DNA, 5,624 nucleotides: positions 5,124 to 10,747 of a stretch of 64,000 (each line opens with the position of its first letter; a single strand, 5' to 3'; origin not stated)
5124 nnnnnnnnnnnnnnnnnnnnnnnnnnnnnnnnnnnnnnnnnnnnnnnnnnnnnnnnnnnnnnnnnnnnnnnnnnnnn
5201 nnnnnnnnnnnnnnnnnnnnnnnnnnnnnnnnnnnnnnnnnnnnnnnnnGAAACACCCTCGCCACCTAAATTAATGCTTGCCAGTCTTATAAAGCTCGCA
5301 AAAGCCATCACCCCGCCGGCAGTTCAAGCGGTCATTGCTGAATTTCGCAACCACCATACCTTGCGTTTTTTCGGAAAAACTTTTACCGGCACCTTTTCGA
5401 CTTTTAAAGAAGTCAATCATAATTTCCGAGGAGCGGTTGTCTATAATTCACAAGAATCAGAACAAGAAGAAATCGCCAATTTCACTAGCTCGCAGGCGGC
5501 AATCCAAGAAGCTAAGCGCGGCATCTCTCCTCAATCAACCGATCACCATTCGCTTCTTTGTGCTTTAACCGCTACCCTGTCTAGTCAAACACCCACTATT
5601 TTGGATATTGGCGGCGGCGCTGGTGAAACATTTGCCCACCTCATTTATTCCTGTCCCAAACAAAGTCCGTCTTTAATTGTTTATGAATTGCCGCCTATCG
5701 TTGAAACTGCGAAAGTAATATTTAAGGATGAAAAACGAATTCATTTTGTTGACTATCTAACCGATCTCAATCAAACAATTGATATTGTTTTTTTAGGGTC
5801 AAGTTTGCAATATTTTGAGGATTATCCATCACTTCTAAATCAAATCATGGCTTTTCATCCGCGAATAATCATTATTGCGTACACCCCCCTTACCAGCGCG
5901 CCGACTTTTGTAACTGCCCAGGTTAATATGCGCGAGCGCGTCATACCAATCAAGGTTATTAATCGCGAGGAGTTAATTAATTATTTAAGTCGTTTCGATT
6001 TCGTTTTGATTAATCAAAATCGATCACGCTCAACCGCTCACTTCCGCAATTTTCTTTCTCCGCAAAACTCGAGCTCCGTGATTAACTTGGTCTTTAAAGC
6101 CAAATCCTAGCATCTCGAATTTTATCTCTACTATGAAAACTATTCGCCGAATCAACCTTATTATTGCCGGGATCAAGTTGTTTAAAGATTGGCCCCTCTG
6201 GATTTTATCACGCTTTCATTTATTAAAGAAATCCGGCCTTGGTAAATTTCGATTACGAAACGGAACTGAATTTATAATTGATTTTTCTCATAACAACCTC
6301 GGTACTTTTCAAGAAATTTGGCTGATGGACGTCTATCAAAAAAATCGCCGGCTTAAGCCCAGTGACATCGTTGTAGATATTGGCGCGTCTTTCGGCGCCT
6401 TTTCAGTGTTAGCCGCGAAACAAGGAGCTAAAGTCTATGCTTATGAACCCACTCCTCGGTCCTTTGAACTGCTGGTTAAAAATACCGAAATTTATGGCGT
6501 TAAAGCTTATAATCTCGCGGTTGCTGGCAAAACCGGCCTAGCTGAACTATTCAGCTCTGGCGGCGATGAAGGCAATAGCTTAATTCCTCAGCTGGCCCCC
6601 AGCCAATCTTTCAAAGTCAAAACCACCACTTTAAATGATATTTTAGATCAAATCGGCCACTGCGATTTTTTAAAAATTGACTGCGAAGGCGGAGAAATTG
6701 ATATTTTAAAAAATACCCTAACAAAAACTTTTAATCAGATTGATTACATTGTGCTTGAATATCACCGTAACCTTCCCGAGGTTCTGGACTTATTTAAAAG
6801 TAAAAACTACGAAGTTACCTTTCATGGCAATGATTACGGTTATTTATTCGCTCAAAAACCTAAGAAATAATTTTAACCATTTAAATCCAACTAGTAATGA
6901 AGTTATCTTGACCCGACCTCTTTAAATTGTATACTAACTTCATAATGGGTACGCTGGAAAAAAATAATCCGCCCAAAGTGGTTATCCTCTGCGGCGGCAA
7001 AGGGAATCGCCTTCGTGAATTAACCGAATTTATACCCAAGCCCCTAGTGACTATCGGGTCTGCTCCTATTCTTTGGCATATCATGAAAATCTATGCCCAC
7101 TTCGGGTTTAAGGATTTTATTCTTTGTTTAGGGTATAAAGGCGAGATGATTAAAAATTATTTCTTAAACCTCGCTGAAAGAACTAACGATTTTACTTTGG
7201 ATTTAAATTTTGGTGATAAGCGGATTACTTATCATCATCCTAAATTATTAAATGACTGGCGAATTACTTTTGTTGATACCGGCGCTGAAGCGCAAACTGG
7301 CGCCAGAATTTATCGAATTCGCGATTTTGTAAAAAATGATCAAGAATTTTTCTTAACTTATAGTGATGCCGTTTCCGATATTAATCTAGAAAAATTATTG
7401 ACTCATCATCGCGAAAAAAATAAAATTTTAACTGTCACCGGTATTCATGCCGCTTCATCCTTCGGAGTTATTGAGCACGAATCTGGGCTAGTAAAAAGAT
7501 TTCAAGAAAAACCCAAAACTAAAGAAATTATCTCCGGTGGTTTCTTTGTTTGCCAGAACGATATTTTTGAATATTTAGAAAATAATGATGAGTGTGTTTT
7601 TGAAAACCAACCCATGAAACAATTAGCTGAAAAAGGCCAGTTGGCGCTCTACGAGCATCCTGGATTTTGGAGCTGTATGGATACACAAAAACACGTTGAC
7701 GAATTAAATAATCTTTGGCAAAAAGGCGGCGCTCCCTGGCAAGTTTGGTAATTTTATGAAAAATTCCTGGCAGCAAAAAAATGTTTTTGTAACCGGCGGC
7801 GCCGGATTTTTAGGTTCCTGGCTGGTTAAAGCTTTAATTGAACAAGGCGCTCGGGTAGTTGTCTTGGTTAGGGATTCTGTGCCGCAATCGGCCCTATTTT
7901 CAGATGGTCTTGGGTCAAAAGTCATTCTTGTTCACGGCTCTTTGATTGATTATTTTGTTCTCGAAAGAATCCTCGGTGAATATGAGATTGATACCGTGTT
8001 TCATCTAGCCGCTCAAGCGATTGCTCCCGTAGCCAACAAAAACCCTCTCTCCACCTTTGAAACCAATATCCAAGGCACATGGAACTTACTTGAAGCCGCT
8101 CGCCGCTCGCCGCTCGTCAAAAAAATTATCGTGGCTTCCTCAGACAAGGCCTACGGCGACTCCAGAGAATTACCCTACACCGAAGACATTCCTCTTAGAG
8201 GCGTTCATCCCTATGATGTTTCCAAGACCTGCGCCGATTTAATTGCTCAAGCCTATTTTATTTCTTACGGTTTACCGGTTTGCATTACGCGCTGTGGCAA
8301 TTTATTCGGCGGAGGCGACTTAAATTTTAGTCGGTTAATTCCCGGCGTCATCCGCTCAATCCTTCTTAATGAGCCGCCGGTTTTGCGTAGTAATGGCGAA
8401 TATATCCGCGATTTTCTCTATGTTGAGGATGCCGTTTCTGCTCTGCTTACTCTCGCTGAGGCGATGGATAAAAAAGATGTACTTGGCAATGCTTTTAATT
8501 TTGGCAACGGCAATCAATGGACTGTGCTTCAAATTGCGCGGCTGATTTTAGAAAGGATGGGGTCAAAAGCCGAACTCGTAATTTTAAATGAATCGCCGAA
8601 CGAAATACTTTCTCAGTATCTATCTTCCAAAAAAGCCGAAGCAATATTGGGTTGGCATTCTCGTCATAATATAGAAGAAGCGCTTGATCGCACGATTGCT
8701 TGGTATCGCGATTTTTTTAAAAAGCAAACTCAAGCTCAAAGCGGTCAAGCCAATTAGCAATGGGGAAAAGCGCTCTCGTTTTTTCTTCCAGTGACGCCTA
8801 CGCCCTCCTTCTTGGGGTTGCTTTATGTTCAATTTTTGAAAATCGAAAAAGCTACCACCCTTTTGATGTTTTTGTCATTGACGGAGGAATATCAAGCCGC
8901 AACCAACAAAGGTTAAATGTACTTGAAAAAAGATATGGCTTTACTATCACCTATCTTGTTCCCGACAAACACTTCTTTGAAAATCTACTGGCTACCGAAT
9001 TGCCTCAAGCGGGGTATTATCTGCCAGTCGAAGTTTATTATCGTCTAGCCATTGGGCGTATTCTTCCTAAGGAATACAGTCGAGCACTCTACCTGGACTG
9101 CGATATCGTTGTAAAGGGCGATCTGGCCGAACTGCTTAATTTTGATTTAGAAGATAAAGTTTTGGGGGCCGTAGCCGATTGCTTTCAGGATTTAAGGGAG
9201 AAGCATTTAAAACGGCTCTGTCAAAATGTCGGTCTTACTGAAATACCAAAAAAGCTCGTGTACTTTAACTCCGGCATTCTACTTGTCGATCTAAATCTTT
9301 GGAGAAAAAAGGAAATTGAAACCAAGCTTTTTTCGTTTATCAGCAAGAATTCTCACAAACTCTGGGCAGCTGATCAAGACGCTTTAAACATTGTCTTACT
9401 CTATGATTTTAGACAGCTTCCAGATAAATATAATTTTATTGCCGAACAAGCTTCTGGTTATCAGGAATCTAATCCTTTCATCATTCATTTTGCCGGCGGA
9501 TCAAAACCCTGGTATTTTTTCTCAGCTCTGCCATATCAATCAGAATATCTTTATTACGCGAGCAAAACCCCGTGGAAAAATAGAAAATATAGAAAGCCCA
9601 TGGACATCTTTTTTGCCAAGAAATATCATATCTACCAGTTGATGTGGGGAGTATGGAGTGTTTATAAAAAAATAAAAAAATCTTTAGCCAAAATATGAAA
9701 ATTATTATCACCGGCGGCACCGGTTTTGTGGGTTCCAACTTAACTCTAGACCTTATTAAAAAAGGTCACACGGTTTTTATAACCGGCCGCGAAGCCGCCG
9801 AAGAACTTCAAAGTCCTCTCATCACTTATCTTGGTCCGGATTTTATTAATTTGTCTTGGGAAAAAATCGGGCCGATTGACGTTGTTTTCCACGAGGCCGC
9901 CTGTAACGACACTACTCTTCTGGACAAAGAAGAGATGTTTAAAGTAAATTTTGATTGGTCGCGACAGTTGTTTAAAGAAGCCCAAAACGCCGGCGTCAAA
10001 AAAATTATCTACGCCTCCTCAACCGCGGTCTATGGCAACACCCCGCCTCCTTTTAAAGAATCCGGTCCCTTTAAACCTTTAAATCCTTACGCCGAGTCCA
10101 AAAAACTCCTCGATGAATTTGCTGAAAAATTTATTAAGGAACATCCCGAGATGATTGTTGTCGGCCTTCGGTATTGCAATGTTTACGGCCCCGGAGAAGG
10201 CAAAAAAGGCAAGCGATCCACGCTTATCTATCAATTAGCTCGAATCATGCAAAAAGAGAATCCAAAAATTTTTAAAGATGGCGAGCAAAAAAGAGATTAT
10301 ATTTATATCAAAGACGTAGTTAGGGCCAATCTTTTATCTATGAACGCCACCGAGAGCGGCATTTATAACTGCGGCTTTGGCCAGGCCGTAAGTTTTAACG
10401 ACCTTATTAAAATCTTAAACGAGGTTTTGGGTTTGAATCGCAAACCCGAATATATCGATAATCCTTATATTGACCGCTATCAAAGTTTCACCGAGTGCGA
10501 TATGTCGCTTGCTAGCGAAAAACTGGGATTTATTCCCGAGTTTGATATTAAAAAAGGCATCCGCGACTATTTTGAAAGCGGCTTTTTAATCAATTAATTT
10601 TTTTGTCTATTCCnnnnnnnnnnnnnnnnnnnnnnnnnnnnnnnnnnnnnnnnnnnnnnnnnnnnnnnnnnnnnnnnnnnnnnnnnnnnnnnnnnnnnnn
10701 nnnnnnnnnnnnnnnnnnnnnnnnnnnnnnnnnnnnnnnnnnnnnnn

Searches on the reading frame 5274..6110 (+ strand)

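Call 8: search_protein_families(library=pfam, proteins=[window:5274-6110:+], max_evalue=0.001)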
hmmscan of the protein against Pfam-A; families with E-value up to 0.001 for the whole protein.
window:5274-6110:+ (278 aa): 2 families
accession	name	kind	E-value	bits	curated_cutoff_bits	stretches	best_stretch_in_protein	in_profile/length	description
PF13489.12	Methyltransf_23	-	1.1e-05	25.6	27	1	94-244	8-160/164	Methyltransferase domain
PF00891.24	Methyltransf_2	-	3.9e-05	23.5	22.3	1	98-159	55-116/210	O-methyltransferase domain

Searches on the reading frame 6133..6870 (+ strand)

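Call 8: search_protein_families(library=pfam, proteins=[window:6133-6870:+], max_evalue=0.001)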
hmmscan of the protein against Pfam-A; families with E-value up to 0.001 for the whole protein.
window:6133-6870:+ (245 aa): 2 families
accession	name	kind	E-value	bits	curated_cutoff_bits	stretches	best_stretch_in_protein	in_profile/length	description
PF05050.19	Methyltransf_21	-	9.2e-18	65.4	22.7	1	82-227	1-172/173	Methyltransferase FkbM domain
PF02475.24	TRM5-TYW2_MTfase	-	0.00012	22.5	28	1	73-123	33-85/164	TRM5/TYW2 methyltransferase domain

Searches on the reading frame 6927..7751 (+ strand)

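Call 8: search_protein_families(library=pfam, proteins=[window:6927-7751:+], max_evalue=0.001)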
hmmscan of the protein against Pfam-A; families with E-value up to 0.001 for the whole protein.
window:6927-7751:+ (274 aa): 2 families
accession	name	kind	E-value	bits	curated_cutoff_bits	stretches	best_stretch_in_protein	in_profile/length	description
PF00483.29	NTP_transferase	-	1.2e-25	91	21.2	1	17-242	1-218/245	Nucleotidyl transferase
PF12804.13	NTP_transf_3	-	2.7e-05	24.8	27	1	18-71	1-49/160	MobA-like NTP transferase domain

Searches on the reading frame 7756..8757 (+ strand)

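Call 8: search_protein_families(library=pfam, proteins=[window:7756-8757:+], max_evalue=0.001)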
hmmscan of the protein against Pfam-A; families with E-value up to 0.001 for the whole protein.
window:7756-8757:+ (333 aa): 9 families
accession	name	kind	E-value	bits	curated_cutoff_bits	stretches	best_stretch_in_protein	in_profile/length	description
PF16363.11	GDP_Man_Dehyd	-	3.7e-55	188.1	27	1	11-312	1-331/332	GDP-mannose 4,6 dehydratase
PF01370.27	Epimerase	-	3.7e-55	187.4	20.9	1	10-242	1-233/240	NAD dependent epimerase/dehydratase family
PF02719.21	Polysacc_synt_2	-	5.5e-20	72.2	20.2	1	10-272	1-251/293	Polysaccharide biosynthesis protein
PF01073.25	3Beta_HSD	-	4.3e-15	55.9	22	1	12-269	2-269/280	3-beta hydroxysteroid dehydrogenase/isomerase family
PF07993.18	NAD_binding_4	-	7.9e-13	48.6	20.1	2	77-185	88-209/258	Male sterility protein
PF04321.23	RmlD_sub_bind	-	3.7e-11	43.1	27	1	9-274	2-237/287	RmlD substrate binding domain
PF05368.20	NmrA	-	5.6e-08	33.2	27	1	7-128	2-106/298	NmrA-like family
PF08659.16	KR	-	1.2e-07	32.3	22.6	1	10-141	3-149/180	KR domain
PF13460.12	NAD_binding_10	-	0.00067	20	27.2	0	14-136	1-105/184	NAD(P)H-binding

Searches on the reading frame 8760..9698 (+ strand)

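Call 8: search_protein_families(library=pfam, proteins=[window:8760-9698:+], max_evalue=0.001)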
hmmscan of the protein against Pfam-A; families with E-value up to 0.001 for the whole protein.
window:8760-9698:+ (312 aa): 2 families
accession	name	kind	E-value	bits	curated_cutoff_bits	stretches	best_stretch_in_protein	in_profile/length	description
PF01501.26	Glyco_transf_8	-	1.5e-44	153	24.3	1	6-251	2-249/253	Glycosyl transferase family 8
PF18404.7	Glyco_transf_24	-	6.2e-12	45.9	25.7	1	9-211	7-203/268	Glucosyltransferase 24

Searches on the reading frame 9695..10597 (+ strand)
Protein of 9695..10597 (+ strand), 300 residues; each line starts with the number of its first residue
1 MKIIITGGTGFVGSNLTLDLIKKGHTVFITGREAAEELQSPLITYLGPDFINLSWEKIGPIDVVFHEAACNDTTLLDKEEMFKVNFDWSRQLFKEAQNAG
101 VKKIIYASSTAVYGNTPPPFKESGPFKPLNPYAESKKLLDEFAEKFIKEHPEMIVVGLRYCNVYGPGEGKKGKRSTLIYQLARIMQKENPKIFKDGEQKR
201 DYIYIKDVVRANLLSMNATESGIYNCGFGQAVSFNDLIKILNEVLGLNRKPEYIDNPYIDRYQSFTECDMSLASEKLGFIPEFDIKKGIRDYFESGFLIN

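Call 8: search_protein_families(library=pfam, proteins=[window:9695-10597:+], max_evalue=0.001)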
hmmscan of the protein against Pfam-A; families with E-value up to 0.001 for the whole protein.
window:9695-10597:+ (300 aa): 8 families
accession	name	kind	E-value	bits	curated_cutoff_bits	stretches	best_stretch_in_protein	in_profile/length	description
PF01370.27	Epimerase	-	1.4e-46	159.3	20.9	1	3-227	1-240/240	NAD dependent epimerase/dehydratase family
PF16363.11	GDP_Man_Dehyd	-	1.8e-30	107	27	2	92-291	109-331/332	GDP-mannose 4,6 dehydratase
PF01073.25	3Beta_HSD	-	4.1e-15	56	22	1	4-218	1-231/280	3-beta hydroxysteroid dehydrogenase/isomerase family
PF04321.23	RmlD_sub_bind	-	6e-12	45.7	27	1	1-169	1-155/287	RmlD substrate binding domain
PF13460.12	NAD_binding_10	-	2e-06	28.2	27.2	1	7-142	1-130/184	NAD(P)H-binding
PF02719.21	Polysacc_synt_2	-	1.1e-05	25.2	20.2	0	61-253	78-255/293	Polysaccharide biosynthesis protein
PF07993.18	NAD_binding_4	-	1.4e-05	24.8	20.1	0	5-34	1-33/258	Male sterility protein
PF05368.20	NmrA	-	0.00061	19.9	27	0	2-109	4-107/298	NmrA-like family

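Call 55: search_protein_families(library=ncbifam, proteins=[window:9695-10597:+], max_evalue=0.00001)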
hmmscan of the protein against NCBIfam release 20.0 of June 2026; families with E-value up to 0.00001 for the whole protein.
window:9695-10597:+ (300 aa): 24 families
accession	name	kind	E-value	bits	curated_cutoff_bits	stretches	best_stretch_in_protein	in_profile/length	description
TIGR02197.1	heptose_epim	equivalog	6.9e-74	248.8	274.6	1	3-294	1-311/316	ADP-glyceromanno-heptose 6-epimerase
NF008360.0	PRK11150.1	equivalog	2.2e-47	161.8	452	1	3-292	2-302/310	ADP-glyceromanno-heptose 6-epimerase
TIGR01179.1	galE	equivalog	2.2e-29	102.3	262.3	1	62-285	72-314/332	UDP-glucose 4-epimerase GalE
NF011728.1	PRK15181.1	equivalog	1.8e-25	89.7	760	1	61-291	91-332/348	Vi polysaccharide biosynthesis UDP-N-acetylglucosaminuronic acid C-4 epimerase TviC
TIGR04180.1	EDH_00030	hypoth_equivalog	2.4e-19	69.5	475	1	61-248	71-259/297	NAD-dependent 4,6-dehydratase LegB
TIGR01181.1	dTDP_gluc_dehyt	equivalog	4.2e-19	68.8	365.1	1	64-291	77-306/321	dTDP-glucose 4,6-dehydratase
TIGR03466.1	HpnA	hypoth_equivalog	1.1e-18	67.3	367.65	1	1-248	1-249/327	hopanoid-associated sugar epimerase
NF042422.1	oxyalk_red_OleD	equivalog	5.1e-17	62.2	580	1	1-236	1-235/329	2-alkyl-3-oxoalkanoate reductase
NF007956.0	PRK10675.1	subfamily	6.3e-17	61.7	394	1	80-245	95-280/338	UDP-glucose 4-epimerase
NF052578.1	StrlDmthSdmBMthl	equivalog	8.3e-14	52.1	600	1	1-249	1-249/328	sterol demethylase protein SdmB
NF042423.1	oxyalk_red_Shew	equivalog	7.8e-12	44.9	580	1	2-221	10-226/331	2-alkyl-3-oxoalkanoate reductase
NF043036.1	ErythonDh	equivalog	9.5e-12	44.7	325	0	61-138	75-155/321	D-erythronate dehydrogenase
TIGR01214.1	rmlD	equivalog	4.4e-11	42.4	224.05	1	2-239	1-220/285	dTDP-4-dehydrorhamnose reductase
TIGR01777.1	yfcH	hypoth_equivalog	2e-10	40.7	207.35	1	3-246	1-242/292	TIGR01777 family oxidoreductase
NF047922.1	GDPFucSynFcl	equivalog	2.3e-10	40.4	500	1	2-293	4-298/308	GDP-L-fucose synthase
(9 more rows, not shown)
